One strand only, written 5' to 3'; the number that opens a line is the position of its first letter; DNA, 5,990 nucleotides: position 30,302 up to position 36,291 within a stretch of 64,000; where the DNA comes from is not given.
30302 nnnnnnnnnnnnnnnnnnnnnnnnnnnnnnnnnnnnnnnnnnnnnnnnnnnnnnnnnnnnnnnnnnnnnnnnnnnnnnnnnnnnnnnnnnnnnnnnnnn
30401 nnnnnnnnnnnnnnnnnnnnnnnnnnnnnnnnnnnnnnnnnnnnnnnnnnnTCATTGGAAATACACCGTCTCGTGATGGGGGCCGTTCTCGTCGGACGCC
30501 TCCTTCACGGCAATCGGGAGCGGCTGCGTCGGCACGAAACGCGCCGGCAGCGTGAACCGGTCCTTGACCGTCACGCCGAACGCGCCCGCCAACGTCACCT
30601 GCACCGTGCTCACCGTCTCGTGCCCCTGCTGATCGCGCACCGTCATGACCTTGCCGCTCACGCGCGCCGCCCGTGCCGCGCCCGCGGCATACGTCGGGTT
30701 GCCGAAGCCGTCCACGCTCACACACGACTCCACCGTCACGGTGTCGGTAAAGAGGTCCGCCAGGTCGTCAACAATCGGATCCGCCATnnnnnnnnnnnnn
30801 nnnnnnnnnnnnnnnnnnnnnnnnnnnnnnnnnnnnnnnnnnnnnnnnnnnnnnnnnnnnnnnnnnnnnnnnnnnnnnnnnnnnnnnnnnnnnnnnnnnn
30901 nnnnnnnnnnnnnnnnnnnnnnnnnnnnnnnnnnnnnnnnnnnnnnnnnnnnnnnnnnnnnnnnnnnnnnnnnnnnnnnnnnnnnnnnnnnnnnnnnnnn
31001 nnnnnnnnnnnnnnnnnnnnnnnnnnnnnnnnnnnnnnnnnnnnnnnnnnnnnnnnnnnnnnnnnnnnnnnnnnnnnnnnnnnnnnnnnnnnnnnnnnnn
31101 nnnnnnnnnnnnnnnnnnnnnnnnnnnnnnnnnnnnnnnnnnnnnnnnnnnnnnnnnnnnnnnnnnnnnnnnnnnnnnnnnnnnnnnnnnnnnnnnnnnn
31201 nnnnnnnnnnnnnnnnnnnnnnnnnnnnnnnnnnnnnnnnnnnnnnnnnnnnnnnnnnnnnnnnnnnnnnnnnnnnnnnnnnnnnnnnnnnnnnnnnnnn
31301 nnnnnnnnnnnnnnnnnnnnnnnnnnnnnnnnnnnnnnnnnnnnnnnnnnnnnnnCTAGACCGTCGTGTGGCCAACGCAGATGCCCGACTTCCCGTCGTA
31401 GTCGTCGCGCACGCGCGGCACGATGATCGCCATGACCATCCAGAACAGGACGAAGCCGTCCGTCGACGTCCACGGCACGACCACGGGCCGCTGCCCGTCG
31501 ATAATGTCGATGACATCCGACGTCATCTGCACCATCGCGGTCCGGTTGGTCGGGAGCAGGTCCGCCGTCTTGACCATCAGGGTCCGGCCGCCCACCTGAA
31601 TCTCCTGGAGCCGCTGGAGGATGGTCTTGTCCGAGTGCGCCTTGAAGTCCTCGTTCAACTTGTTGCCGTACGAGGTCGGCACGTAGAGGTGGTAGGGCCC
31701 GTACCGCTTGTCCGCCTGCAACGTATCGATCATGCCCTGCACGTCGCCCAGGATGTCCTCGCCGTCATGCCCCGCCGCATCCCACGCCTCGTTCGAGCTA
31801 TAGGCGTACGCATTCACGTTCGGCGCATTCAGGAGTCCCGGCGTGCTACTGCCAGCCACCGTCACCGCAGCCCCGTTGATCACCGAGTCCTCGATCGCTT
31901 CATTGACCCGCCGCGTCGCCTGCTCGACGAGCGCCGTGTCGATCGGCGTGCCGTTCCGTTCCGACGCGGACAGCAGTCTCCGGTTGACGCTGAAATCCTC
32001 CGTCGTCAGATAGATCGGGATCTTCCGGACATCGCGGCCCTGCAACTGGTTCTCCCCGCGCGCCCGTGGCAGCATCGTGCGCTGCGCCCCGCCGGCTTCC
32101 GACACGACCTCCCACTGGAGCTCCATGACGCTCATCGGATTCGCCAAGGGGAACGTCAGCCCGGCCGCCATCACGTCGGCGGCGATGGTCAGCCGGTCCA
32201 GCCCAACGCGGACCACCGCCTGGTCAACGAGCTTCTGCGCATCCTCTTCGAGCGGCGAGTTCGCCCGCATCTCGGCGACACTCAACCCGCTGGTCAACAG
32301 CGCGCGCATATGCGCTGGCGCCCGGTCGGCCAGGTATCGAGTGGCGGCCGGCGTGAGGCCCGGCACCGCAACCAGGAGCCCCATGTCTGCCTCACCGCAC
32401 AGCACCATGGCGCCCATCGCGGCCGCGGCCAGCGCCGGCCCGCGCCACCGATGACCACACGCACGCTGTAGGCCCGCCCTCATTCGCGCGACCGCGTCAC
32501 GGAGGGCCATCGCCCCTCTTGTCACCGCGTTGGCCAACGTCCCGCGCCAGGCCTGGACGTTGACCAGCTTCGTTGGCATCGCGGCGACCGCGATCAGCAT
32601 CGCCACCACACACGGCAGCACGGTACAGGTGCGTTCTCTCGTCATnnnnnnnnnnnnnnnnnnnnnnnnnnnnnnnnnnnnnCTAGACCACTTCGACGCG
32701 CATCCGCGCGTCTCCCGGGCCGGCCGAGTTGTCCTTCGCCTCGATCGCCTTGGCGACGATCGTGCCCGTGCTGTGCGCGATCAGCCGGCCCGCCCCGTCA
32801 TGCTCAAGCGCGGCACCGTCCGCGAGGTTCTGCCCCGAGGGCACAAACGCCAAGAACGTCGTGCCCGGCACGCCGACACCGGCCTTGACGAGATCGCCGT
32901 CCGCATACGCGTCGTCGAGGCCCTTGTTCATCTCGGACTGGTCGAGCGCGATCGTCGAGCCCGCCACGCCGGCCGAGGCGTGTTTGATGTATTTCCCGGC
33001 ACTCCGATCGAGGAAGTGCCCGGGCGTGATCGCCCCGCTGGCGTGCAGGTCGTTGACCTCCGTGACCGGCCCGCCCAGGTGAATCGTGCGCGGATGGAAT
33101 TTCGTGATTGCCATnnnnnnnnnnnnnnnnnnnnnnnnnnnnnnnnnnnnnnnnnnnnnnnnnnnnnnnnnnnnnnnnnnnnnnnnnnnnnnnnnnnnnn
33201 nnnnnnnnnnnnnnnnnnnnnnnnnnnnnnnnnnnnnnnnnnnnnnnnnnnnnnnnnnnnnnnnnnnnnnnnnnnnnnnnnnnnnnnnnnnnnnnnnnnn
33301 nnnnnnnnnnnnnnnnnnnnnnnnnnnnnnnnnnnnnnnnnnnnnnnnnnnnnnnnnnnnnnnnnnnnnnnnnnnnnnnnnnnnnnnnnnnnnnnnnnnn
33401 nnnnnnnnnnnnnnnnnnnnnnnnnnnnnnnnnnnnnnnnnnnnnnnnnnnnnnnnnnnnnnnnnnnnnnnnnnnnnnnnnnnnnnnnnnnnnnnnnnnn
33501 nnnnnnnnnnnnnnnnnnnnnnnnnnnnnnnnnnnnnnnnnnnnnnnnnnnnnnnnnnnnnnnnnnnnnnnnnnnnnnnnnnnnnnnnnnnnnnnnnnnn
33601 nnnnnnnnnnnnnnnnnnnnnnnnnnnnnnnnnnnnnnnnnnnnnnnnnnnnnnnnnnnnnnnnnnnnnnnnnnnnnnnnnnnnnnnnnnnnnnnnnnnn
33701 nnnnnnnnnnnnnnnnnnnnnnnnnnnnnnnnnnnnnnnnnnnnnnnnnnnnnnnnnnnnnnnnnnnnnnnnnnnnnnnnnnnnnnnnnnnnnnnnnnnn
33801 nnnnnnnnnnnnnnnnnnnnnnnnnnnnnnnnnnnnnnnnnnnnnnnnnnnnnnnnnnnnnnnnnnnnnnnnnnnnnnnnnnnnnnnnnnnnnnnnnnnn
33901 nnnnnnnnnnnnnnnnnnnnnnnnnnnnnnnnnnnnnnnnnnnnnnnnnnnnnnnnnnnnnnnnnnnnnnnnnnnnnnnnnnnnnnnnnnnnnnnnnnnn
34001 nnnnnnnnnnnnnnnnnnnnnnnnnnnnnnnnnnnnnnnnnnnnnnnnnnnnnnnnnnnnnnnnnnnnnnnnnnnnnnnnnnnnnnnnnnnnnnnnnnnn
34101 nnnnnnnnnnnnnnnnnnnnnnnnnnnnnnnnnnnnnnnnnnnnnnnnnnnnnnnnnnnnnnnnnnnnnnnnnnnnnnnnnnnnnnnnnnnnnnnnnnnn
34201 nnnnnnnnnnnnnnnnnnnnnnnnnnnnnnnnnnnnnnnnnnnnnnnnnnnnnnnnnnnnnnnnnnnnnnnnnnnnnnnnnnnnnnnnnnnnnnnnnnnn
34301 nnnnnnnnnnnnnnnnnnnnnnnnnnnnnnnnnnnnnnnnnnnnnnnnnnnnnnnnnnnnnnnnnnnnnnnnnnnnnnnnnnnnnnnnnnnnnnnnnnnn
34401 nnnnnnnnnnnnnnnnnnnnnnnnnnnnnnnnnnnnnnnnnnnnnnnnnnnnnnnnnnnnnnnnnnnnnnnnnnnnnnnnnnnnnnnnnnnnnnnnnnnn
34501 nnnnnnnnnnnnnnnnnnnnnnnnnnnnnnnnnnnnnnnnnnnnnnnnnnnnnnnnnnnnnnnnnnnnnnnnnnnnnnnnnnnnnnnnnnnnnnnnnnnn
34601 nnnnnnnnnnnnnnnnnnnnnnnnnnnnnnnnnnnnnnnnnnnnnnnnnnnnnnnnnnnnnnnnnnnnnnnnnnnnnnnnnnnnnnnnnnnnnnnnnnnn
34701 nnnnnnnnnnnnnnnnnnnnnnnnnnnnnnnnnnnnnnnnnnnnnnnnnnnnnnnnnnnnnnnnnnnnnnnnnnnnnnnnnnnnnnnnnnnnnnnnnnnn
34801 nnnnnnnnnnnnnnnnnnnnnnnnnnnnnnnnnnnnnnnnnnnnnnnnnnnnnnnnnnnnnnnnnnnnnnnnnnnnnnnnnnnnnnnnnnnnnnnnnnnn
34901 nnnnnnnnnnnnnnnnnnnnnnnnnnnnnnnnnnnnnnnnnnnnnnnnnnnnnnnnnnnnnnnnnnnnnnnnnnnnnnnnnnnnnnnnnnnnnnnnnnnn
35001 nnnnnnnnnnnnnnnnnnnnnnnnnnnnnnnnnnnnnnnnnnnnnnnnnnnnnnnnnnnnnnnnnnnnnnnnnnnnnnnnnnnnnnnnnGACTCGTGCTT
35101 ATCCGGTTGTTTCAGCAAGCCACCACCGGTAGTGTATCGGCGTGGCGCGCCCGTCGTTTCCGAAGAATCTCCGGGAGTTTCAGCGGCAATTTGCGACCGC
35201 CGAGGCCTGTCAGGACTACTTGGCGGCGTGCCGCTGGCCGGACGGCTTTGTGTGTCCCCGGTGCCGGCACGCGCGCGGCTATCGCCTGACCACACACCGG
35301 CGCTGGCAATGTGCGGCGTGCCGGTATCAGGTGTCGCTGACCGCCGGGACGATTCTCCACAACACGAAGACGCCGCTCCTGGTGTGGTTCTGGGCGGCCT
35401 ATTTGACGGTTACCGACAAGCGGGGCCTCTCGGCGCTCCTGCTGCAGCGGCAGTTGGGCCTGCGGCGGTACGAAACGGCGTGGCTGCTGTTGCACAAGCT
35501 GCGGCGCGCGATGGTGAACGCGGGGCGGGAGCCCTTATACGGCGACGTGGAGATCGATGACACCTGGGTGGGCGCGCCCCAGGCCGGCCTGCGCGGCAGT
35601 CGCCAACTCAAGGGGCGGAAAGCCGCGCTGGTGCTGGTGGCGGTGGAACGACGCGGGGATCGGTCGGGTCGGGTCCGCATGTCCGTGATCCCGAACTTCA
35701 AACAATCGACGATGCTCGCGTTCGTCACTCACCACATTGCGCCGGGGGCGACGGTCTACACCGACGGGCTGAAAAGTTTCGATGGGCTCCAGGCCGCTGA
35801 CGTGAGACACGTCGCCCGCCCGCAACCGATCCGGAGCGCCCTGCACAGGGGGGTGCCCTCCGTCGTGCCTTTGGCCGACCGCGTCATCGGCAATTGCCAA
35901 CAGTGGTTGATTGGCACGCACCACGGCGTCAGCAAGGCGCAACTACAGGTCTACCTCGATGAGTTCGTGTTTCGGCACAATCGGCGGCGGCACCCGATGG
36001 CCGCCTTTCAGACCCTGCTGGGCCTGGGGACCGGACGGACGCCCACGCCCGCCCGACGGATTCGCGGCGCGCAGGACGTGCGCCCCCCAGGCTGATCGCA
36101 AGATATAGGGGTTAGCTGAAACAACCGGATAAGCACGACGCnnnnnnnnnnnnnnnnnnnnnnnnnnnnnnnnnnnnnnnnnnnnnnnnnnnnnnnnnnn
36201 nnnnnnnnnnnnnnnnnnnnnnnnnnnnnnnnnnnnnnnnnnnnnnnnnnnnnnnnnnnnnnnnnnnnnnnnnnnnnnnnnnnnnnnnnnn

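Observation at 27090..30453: Glycosyltransferase/methyltransferase cassette embedded in the head-tail morphogenesis operon of the prophage: candidate virion-protein glycosylation system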

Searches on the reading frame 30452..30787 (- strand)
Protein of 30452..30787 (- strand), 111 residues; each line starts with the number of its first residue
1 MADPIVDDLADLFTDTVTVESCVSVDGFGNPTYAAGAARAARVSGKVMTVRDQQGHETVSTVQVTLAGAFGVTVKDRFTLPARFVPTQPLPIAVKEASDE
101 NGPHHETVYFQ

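Call 5: search_protein_families(library=pfam, proteins=[window:30452-30787:-], max_evalue=0.1)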
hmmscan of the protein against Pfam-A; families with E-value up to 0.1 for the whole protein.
window:30452-30787:- (111 aa): 0 families

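Call 6: search_protein_families(library=phrogs, proteins=[window:30452-30787:-], max_evalue=0.01)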
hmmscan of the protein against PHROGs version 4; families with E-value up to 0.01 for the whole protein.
window:30452-30787:- (111 aa): 2 families
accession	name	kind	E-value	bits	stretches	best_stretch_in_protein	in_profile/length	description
phrog_3881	-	connector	1.4e-07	32.7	1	6-93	2-83/105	head-tail connector protein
phrog_16085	-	unknown function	4.4e-06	27.9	1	9-110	5-104/107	-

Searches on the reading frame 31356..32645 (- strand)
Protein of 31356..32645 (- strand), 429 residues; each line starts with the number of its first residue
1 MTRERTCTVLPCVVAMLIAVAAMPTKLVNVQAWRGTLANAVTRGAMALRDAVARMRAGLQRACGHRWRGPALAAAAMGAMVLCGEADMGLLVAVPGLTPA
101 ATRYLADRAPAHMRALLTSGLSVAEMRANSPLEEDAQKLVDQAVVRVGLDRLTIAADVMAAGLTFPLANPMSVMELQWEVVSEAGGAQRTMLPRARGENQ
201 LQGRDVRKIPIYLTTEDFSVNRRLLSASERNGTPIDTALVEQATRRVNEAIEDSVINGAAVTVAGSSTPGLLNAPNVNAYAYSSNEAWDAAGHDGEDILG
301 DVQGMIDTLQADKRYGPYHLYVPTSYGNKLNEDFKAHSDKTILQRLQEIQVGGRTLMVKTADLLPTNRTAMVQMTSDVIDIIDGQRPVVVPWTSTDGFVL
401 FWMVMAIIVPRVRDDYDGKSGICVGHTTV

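Call 10: search_protein_families(library=phrogs, proteins=[window:31356-32645:-], max_evalue=0.001)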
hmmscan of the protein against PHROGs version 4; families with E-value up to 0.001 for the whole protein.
window:31356-32645:- (429 aa): 2 families
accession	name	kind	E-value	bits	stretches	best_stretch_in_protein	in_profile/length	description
phrog_771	-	head and packaging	2.8e-15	57.4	1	126-426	51-352/354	virion structural protein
phrog_264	-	head and packaging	1.3e-13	51.6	1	210-360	103-250/321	major head protein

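Call 52: search_dna_similar(query=window:31356-32645:-, collection=phages, mode=protein, max_rows=25, max_evalue=0.001)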
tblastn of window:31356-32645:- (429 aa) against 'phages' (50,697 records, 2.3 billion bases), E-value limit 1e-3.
Records with a match: 6; places in all: 6; records where one place covers at least 80% of the query: 0.
Best place of each record, by identity: <60% 6.
By first word of the organism name: Brevundimonas 2; Klebsiella 2; Halorubrum 1; Citrobacter 1.
By host as written in the record: Brevundimonas pondensis LVF1 2; Klebsiella pneumoniae capsular type K1 2; Halorubrum coriense 1; Citrobacter freundii 1.
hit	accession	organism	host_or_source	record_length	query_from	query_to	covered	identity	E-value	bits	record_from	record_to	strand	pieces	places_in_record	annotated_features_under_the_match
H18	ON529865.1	Brevundimonas phage vB_BpoS-StAshley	Brevundimonas pondensis LVF1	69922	126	423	69%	37.0%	1e-49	186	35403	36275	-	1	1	major capsid protein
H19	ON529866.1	Brevundimonas phage vB_BpoS-MaInes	Brevundimonas pondensis LVF1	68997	126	423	69%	36.7%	7e-49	184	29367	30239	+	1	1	major capsid protein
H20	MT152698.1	Halorubrum phage Hardycor1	Halorubrum coriense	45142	124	423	70%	26.6%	8e-21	101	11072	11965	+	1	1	mcp: major capsid protein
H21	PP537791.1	Citrobacter phage vB_CfrS_K1M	Citrobacter freundii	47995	130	425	69%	26.2%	3e-15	84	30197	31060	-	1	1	major capsid protein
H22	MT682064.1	Klebsiella virus KpV2811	Klebsiella pneumoniae capsular type K1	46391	130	425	69%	25.9%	4e-14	81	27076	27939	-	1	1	hypothetical protein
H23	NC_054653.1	Klebsiella virus KpV2811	Klebsiella pneumoniae capsular type K1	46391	130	425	69%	25.9%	4e-14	81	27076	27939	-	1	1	virion structural protein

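Call 57: get_annotated_region(hit=H18, flank=10000)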
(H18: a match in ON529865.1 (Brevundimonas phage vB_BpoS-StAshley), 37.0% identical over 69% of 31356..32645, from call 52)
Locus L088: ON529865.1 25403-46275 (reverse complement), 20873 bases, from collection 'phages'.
description: Brevundimonas phage vB_BpoS-StAshley, complete genome.
organism: Brevundimonas phage vB_BpoS-StAshley (NCBI taxid 2948608)
taxonomy: Viruses; Duplodnaviria; Heunggongvirae; Uroviricota; Caudoviricetes
host: Brevundimonas pondensis LVF1; source: sewage; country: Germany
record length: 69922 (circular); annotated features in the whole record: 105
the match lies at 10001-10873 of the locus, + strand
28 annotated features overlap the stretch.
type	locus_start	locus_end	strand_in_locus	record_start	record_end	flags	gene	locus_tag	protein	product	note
CDS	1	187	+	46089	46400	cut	-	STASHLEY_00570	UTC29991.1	hypothetical protein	-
CDS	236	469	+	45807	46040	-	-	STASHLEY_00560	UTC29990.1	hypothetical protein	-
CDS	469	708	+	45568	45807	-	-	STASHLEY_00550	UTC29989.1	hypothetical protein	-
CDS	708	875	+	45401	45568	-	-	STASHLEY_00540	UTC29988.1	hypothetical protein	-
CDS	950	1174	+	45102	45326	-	-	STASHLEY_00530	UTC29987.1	hypothetical protein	-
CDS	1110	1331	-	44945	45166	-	-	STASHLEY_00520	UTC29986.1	hypothetical protein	-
CDS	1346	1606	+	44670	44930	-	-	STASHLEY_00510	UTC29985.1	hypothetical protein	-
CDS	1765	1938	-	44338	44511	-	-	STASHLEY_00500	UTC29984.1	hypothetical protein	-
CDS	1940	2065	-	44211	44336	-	-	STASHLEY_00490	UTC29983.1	hypothetical protein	-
CDS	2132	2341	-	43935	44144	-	-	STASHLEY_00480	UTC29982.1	hypothetical protein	-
CDS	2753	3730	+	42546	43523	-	-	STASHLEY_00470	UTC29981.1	hypothetical protein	-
CDS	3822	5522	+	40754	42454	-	-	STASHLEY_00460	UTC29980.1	terminase large subunit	-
CDS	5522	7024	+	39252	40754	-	-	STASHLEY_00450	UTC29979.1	hypothetical protein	-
CDS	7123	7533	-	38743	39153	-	-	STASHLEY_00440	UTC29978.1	recombination endonuclease VII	-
CDS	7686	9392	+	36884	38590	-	-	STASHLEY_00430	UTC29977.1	hypothetical protein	-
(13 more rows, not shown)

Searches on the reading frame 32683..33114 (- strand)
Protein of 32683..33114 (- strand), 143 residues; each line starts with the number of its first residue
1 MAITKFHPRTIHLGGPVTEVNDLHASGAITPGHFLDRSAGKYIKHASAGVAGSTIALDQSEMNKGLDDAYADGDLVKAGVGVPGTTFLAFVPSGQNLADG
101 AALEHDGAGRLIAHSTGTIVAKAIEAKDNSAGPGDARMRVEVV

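Call 10: search_protein_families(library=phrogs, proteins=[window:32683-33114:-], max_evalue=0.001)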
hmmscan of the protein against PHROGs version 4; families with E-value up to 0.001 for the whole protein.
window:32683-33114:- (143 aa): 1 family
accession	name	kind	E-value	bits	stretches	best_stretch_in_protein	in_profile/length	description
phrog_766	-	head and packaging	7.9e-10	39.8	1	20-134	19-137/150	head decoration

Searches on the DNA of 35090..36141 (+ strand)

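Call 98: search_dna_similar(query=window:35090-36141:+, collection=plasmids, mode=near, max_rows=10)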
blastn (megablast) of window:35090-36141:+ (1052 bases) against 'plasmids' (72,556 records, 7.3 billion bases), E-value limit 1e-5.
No match.
